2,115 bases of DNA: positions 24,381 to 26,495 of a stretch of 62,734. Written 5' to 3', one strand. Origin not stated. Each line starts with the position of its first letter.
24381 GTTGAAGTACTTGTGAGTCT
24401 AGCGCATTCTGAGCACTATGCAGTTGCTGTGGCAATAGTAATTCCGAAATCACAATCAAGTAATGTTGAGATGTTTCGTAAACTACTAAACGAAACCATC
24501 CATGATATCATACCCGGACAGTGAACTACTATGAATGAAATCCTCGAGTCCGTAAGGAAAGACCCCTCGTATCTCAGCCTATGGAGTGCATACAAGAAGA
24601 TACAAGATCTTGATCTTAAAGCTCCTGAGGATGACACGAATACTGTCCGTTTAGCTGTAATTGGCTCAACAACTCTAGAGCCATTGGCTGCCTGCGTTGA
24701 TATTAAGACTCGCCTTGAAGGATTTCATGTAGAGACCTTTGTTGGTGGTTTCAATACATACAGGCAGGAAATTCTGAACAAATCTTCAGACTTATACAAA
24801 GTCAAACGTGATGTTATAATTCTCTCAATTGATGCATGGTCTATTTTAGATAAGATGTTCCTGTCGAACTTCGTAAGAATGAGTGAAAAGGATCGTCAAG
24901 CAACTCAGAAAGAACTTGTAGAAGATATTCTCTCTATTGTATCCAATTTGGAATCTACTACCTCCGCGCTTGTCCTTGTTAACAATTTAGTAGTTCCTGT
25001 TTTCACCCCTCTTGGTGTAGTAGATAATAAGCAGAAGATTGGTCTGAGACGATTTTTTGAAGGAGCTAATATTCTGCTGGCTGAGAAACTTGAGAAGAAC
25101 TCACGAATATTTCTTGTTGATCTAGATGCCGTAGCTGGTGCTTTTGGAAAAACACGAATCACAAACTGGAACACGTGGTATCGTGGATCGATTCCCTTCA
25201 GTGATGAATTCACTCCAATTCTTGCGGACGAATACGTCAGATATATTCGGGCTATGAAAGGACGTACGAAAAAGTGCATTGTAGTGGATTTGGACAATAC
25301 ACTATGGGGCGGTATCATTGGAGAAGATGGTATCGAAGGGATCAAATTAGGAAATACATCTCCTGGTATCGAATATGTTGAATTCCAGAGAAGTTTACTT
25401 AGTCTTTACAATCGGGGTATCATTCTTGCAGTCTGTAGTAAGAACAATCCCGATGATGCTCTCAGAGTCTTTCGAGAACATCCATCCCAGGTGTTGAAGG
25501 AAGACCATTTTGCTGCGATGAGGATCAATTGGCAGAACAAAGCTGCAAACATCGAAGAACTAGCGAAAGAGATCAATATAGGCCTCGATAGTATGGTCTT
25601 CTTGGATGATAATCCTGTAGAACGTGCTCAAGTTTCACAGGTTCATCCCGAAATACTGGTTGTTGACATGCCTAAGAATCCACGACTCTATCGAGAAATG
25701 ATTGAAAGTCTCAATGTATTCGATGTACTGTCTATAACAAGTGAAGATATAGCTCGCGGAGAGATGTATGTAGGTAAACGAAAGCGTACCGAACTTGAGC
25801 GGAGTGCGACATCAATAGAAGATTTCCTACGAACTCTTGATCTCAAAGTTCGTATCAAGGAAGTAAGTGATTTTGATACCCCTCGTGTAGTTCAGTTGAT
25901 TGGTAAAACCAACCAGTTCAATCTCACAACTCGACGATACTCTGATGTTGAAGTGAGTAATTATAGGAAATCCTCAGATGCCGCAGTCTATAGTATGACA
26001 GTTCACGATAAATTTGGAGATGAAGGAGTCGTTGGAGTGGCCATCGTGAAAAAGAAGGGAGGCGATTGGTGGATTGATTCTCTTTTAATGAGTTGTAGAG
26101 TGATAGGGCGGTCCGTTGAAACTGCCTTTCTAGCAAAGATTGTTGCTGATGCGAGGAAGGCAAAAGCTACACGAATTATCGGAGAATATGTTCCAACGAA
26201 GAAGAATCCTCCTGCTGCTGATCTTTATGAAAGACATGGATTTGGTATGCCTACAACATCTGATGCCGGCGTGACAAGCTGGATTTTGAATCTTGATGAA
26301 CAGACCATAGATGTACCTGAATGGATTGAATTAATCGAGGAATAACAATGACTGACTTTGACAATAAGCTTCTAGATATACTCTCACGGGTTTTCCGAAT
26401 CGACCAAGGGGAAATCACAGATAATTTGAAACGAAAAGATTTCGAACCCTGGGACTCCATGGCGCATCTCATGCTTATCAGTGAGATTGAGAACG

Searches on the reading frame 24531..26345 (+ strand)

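Call 64: search_protein_families(library=pfam, proteins=[window:24531-26345:+], max_evalue=0.00001)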
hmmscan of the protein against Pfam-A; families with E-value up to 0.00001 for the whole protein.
window:24531-26345:+ (604 aa): 1 family
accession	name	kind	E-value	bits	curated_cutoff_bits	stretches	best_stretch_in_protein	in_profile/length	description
PF21211.3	FkbH_N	-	6.3e-10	39.7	27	1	40-235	1-187/192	FkbH, N-terminal domain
